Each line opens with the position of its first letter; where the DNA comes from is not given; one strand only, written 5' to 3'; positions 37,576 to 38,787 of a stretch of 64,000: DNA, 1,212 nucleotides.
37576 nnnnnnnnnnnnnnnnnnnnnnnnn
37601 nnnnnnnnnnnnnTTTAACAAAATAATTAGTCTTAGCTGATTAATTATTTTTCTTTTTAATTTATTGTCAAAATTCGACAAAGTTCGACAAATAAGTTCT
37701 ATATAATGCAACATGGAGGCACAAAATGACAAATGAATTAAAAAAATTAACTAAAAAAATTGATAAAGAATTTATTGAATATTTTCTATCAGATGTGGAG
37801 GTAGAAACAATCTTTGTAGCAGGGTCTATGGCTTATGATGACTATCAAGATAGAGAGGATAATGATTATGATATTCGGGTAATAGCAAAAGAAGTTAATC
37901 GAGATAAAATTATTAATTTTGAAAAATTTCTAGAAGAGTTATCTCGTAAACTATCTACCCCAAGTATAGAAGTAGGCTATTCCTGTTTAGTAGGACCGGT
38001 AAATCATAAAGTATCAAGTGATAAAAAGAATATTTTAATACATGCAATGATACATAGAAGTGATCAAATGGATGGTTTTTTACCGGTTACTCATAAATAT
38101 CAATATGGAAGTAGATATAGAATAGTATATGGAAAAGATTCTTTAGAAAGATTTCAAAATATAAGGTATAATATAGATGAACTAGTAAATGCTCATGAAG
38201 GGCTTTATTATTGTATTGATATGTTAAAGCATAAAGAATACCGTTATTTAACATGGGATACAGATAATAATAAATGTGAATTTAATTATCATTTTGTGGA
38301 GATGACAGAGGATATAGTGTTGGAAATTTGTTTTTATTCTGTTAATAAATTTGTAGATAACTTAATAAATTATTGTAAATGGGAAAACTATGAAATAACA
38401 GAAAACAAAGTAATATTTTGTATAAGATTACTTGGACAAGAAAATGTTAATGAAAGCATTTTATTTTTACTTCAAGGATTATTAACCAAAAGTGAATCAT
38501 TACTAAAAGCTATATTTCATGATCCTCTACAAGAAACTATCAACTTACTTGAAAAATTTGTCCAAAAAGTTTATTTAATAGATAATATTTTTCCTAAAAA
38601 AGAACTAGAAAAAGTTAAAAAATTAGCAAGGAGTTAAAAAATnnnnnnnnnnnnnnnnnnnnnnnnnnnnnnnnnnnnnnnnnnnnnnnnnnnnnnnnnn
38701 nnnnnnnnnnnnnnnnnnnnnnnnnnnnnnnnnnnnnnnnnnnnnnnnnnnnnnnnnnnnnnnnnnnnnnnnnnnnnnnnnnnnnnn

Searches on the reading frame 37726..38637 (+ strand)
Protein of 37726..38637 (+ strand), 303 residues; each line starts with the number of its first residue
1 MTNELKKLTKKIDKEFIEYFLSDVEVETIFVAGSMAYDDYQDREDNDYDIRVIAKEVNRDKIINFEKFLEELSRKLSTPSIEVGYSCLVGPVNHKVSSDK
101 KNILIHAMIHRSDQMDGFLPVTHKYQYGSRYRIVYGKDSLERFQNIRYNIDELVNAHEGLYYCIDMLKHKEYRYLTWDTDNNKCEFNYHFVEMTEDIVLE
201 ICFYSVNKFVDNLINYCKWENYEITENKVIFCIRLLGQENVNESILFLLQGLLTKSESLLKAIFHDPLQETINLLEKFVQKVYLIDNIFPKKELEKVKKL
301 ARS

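Call 8: search_protein_families(library=pfam, proteins=[window:37726-38637:+], max_evalue=0.01)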
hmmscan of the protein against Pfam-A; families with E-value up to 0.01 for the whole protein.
window:37726-38637:+ (303 aa): 1 family
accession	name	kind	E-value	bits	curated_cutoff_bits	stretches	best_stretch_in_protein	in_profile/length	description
PF18765.7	Polbeta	-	5.7e-05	23.6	26.9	1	16-72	3-58/93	Polymerase beta, Nucleotidyltransferase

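Call 64: search_protein_families(library=ncbifam, proteins=[window:37726-38637:+], max_evalue=0.01)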
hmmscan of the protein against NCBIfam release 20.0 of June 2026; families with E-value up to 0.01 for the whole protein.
window:37726-38637:+ (303 aa): 0 families
